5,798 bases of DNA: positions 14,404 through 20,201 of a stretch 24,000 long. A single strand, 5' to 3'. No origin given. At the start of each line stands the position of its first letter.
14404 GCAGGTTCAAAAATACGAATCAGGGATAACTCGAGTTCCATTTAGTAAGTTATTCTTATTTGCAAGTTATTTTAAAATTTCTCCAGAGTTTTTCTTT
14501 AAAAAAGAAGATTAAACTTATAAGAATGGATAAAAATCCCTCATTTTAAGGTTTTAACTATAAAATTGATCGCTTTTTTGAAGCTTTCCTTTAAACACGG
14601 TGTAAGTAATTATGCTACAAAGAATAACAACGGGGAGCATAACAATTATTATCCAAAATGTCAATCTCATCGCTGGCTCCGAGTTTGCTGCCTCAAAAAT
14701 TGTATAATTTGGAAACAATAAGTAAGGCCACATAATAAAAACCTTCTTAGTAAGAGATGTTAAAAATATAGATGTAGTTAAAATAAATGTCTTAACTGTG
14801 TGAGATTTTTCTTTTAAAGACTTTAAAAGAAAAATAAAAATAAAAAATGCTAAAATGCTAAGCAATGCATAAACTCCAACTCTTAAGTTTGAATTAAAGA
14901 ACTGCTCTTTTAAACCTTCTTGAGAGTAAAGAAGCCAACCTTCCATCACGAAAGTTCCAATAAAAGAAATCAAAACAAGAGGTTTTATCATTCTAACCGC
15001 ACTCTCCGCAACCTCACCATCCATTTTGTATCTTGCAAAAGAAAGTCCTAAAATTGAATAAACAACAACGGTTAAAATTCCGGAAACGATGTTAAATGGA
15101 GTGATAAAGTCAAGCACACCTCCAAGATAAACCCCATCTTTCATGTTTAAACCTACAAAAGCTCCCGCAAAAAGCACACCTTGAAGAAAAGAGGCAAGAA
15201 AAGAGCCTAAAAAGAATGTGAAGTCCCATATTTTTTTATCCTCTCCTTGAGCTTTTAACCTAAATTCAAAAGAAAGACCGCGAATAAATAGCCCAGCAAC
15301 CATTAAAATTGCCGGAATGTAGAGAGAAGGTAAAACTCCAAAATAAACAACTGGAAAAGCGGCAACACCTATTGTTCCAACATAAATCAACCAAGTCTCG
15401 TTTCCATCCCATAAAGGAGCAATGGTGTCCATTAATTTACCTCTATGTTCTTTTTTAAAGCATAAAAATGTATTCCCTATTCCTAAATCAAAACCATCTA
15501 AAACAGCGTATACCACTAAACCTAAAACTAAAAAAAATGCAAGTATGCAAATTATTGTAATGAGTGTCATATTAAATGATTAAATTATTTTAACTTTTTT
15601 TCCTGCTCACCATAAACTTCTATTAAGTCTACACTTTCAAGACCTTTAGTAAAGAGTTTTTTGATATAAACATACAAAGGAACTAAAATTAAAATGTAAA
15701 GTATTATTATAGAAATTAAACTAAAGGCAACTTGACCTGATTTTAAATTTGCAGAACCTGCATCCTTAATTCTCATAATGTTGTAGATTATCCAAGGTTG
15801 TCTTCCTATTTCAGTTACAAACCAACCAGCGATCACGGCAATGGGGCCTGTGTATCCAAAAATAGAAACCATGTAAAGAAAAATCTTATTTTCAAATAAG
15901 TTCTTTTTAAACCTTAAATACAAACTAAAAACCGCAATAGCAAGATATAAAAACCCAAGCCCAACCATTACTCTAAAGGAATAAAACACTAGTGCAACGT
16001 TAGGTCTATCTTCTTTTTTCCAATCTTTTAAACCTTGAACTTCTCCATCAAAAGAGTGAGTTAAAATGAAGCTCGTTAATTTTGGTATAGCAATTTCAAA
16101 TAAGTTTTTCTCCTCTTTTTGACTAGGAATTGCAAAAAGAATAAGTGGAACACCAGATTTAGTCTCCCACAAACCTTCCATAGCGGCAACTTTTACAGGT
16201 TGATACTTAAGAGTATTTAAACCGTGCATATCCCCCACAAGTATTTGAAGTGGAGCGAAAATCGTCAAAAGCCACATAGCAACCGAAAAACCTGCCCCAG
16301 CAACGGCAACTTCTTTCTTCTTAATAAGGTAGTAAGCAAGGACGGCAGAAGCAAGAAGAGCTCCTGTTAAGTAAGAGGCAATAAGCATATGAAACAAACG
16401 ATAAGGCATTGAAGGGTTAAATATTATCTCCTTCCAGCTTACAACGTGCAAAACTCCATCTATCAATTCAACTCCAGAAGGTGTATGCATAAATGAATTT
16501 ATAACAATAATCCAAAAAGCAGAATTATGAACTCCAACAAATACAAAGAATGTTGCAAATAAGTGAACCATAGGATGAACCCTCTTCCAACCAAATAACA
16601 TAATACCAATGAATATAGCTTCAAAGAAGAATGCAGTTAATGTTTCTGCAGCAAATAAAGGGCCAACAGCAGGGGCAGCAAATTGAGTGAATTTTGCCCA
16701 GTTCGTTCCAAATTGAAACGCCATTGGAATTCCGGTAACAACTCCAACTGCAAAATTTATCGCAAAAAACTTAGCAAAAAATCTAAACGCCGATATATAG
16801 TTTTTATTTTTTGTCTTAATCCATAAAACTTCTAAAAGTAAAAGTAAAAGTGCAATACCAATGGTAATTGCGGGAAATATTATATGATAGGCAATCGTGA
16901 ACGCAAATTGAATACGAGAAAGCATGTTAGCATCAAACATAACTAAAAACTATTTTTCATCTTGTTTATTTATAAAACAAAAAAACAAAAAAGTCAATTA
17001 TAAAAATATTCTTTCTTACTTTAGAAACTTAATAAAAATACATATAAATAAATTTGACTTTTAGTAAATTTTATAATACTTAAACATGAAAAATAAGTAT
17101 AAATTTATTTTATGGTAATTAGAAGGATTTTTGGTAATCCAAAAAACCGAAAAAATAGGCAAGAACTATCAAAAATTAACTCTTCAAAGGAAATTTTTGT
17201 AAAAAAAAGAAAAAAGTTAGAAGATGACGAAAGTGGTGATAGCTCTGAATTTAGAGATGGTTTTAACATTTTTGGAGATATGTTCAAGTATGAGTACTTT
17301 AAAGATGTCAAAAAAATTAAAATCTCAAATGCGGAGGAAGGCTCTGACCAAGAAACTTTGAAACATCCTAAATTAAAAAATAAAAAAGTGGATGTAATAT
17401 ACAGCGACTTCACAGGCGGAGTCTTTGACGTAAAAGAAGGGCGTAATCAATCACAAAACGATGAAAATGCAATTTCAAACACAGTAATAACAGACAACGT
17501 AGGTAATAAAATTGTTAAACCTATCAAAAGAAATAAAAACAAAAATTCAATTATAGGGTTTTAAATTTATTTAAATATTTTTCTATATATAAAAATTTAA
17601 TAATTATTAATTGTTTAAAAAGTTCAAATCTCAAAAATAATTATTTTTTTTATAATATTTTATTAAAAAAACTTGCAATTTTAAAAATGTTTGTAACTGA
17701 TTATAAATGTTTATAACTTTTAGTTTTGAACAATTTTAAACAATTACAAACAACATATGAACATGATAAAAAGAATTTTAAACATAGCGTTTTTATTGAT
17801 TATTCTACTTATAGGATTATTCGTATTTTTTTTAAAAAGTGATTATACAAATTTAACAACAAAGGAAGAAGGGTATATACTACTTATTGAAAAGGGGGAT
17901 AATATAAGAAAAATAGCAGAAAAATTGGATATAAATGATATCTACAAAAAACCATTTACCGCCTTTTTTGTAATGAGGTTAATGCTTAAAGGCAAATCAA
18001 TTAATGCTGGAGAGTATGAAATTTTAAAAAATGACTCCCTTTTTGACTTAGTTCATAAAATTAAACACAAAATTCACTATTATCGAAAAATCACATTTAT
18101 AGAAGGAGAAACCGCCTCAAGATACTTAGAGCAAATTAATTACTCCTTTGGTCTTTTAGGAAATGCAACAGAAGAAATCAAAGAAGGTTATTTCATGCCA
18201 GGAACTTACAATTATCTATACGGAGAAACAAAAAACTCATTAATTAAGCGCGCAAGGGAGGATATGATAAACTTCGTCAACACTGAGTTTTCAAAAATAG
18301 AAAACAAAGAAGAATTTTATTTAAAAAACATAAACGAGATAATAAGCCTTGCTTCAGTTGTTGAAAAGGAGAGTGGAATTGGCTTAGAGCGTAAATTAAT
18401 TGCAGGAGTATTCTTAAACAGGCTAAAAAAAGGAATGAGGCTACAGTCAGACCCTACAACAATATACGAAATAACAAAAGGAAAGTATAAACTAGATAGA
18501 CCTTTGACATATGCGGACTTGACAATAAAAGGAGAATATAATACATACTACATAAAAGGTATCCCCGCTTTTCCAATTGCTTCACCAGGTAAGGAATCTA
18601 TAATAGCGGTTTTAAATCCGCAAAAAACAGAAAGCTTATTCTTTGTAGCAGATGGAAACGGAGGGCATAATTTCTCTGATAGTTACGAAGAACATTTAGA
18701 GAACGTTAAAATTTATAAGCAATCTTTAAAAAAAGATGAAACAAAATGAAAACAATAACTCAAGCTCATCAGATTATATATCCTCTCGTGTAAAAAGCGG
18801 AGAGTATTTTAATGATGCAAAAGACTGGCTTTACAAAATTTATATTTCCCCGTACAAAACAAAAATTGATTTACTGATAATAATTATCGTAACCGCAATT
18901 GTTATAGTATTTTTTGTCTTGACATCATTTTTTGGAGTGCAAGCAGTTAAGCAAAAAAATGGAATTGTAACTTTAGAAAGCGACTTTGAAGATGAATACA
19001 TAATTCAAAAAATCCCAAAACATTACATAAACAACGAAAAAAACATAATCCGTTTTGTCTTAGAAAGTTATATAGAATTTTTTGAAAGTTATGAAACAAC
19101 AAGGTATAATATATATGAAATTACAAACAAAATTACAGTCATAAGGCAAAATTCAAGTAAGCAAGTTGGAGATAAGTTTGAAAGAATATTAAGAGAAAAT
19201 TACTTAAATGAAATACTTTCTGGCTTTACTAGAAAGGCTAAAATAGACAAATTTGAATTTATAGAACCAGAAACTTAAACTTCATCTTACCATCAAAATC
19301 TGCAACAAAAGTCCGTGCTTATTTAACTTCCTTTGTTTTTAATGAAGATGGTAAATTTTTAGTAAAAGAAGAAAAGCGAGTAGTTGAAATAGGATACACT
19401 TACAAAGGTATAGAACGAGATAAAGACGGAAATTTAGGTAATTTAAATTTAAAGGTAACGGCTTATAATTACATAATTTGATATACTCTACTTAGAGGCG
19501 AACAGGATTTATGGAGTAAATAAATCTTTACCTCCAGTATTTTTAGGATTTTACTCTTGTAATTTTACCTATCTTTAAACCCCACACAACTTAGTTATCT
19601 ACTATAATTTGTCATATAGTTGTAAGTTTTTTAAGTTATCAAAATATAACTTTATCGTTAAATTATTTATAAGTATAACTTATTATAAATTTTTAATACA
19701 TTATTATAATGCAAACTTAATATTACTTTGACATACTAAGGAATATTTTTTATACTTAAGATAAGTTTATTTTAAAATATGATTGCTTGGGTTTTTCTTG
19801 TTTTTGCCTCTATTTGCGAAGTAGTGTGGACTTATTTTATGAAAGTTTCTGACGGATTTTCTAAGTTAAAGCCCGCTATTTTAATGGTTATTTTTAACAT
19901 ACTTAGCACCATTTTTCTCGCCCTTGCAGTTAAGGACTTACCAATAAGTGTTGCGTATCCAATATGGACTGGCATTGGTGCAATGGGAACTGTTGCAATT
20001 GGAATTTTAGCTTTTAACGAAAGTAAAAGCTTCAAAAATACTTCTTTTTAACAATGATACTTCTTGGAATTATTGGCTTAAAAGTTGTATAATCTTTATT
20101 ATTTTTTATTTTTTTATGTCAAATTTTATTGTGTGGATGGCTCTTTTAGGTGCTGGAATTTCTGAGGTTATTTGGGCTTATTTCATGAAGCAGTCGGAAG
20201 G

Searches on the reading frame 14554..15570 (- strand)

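Call 34: search_protein_families(library=pfam, proteins=[window:14554-15570:-])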
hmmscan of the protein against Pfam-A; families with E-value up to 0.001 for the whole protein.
window:14554-15570:- (338 aa): 1 family
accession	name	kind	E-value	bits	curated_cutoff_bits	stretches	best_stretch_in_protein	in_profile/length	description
PF02322.20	Cyt_bd_oxida_II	-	5.2e-68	230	35.6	1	9-326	4-302/302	Cytochrome bd terminal oxidase subunit II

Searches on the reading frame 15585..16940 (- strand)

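Call 34: search_protein_families(library=pfam, proteins=[window:15585-16940:-])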
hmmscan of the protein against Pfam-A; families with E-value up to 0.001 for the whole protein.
window:15585-16940:- (451 aa): 1 family
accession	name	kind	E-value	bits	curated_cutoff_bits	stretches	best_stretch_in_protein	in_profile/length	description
PF01654.22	Cyt_bd_oxida_I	-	1e-154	515.6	26.2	1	7-433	1-417/418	Cytochrome bd terminal oxidase subunit I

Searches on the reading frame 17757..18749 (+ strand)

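Call 34: search_protein_families(library=pfam, proteins=[window:17757-18749:+])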
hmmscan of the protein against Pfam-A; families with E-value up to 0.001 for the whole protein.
window:17757-18749:+ (330 aa): 1 family
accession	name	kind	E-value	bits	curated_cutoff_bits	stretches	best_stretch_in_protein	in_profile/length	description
PF02618.21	YceG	-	5.8e-70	236.3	32.4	1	44-318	3-274/275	YceG-like family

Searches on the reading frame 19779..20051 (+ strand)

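Call 34: search_protein_families(library=pfam, proteins=[window:19779-20051:+])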
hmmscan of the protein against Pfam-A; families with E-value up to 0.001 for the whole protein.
window:19779-20051:+ (90 aa): 1 family
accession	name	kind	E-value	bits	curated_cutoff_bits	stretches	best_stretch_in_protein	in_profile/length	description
PF00893.25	Multi_Drug_Res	-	1.8e-26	92.9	23.7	1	3-87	2-86/93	Small Multidrug Resistance protein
